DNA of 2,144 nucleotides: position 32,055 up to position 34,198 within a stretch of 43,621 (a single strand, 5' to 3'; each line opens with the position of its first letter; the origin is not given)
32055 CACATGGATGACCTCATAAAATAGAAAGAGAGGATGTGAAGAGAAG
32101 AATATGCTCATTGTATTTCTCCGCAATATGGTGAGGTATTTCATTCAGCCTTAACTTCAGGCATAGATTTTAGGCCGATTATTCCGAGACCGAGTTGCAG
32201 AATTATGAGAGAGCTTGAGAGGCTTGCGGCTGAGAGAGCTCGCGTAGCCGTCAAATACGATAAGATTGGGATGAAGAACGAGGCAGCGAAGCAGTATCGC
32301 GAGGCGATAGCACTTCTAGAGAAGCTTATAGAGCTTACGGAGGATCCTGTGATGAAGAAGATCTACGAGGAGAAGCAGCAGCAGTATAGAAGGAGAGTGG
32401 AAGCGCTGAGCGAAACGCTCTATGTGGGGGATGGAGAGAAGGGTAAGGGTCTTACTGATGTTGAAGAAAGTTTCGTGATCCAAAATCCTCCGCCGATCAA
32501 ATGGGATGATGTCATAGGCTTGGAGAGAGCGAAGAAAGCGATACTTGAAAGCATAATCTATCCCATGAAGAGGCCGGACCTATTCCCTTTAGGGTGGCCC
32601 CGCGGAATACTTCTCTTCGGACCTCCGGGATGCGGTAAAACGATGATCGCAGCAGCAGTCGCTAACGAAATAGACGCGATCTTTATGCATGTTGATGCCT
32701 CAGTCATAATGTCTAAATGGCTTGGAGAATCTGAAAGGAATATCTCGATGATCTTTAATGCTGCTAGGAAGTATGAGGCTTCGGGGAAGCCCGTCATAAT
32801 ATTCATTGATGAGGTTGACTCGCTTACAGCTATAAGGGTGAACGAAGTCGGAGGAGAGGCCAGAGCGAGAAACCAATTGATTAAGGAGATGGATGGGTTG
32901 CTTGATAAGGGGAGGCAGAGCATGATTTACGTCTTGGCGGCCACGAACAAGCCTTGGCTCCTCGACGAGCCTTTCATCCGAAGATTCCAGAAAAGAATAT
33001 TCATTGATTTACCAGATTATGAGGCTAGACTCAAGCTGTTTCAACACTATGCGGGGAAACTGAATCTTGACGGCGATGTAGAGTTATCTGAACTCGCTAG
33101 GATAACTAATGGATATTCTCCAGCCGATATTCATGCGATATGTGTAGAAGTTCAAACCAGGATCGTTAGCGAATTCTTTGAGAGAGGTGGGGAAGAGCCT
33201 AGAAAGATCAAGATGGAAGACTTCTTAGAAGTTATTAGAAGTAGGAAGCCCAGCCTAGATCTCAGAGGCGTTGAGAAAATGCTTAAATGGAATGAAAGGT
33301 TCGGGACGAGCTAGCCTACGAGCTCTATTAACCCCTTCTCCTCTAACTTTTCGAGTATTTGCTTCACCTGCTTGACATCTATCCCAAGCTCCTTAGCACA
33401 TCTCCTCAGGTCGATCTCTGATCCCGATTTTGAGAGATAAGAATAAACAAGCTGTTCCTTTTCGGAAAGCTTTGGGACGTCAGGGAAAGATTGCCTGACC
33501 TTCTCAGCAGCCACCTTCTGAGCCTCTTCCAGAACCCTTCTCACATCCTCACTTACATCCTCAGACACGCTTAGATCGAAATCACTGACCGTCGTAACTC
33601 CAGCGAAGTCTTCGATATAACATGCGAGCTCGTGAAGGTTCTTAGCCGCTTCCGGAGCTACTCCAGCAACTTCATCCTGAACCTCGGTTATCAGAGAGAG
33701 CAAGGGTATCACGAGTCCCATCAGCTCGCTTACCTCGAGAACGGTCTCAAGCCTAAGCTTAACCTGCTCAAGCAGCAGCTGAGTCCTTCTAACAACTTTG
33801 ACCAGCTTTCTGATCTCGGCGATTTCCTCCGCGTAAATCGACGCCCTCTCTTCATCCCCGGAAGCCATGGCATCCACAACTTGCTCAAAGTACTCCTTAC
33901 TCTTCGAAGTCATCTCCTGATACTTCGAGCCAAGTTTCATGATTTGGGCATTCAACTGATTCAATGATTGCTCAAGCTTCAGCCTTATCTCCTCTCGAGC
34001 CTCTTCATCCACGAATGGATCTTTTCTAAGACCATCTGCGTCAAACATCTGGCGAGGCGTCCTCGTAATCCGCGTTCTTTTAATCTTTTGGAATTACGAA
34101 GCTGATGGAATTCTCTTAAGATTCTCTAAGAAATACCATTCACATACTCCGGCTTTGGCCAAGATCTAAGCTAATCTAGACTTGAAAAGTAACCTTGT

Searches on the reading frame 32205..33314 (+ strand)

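Call 3: search_protein_families(library=pfam, proteins=[window:32205-33314:+], max_evalue=1)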
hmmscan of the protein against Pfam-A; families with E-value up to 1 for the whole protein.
window:32205-33314:+ (369 aa): 34 families (the best 25 are shown)
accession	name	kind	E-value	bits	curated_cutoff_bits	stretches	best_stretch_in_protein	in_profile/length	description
PF00004.35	AAA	-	2.2e-35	122.4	21.2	1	135-268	1-130/131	ATPase family associated with various cellular activities (AAA)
PF17862.7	AAA_lid_3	-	7e-08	32.3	27.2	1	291-316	1-26/45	AAA+ lid domain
PF04212.24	MIT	-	1.7e-06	28.4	30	1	8-70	4-66/66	MIT (microtubule interacting and transport) domain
PF05496.18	RuvB_N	-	2.2e-05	24.7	27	1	135-214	36-102/159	Holliday junction DNA helicase RuvB P-loop domain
PF07728.20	AAA_5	-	2.9e-05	24.5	22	1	135-261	2-139/139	AAA domain (dynein-related subfamily)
PF13401.12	AAA_22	-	3.3e-05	24.7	27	1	135-167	8-43/130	AAA domain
PF07724.20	AAA_2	-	0.00018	22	27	1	135-207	6-87/166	AAA domain (Cdc48 subfamily)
PF09336.16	Vps4_C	-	0.00019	21.8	21.3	1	331-367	26-61/61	Vps4 C terminal oligomerisation domain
PF06068.19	TIP49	-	0.00022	20.9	23.8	1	102-177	25-97/347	TIP49 P-loop domain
PF13191.12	AAA_16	-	0.00048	21.1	32.6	1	132-157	24-49/167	AAA ATPase domain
PF13173.12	AAA_14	-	0.0009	19.7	27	1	135-241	5-93/129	AAA domain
PF01637.24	ATPase_2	-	0.001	19.3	33.2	0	186-287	101-199/225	ATPase domain predominantly from Archaea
PF24883.2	NPHP3_N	-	0.0017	19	24.8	1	136-157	26-47/164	Nephrocystin 3, N-terminal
PF13671.12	AAA_33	-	0.0036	18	27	1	135-181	2-46/143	AAA domain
PF13481.12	AAA_25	-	0.004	17.2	27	1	135-153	36-54/195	AAA domain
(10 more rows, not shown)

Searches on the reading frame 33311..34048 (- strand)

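Call 3: search_protein_families(library=pfam, proteins=[window:33311-34048:-], max_evalue=1)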
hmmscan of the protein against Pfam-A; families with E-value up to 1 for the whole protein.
window:33311-34048:- (245 aa): 30 families (the best 25 are shown)
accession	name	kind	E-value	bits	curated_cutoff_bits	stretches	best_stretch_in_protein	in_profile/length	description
PF01978.25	TrmB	-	0.00032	20.9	25.6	1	194-242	6-53/68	Sugar-specific transcriptional regulator TrmB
PF05158.18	RNA_pol_Rpc34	-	0.00056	19.9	28.4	1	192-242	80-131/332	RNA polymerase Rpc34 subunit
PF13412.12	HTH_24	-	0.0019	18.2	21.9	1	218-242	24-48/48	Winged helix-turn-helix DNA-binding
PF13730.12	HTH_36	-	0.003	17.8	25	1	213-241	27-55/55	Helix-turn-helix domain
PF08784.17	RPA_C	-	0.0036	18.5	22.6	1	177-241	32-99/106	Replication protein A C terminal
PF17279.8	DUF5344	-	0.0037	18.2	27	1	14-69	30-85/87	Family of unknown function (DUF5344)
PF08988.15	T3SS_needle_E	-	0.0044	17.7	22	1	13-49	10-49/67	Type III secretion system, cytoplasmic E component of needle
PF03357.26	Snf7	-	0.0054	16.8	27.3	1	29-109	3-83/171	Snf7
PF04108.17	ATG17_like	-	0.0065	16.4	43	1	12-182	108-226/355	Autophagy protein ATG17-like domain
PF25212.1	HVO_A0114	-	0.0072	16.5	27.6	1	212-243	37-68/84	HVO_A0114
PF10158.14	LOH1CR12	-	0.017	15.6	24.7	1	38-104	53-114/131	Tumour suppressor protein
PF20609.3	pAdhesive_17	-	0.022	14.7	27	1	96-187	80-171/289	Putative adhesive domain (group 17)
PF13518.12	HTH_28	-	0.029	14.9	25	1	215-243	16-44/52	Helix-turn-helix domain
PF08590.15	DUF1771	-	0.03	15.1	28.7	1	45-82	10-47/64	Domain of unknown function (DUF1771)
PF25051.1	WHD_MCM8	-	0.035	14.6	26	1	213-241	40-68/80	MCM8 winged helix domain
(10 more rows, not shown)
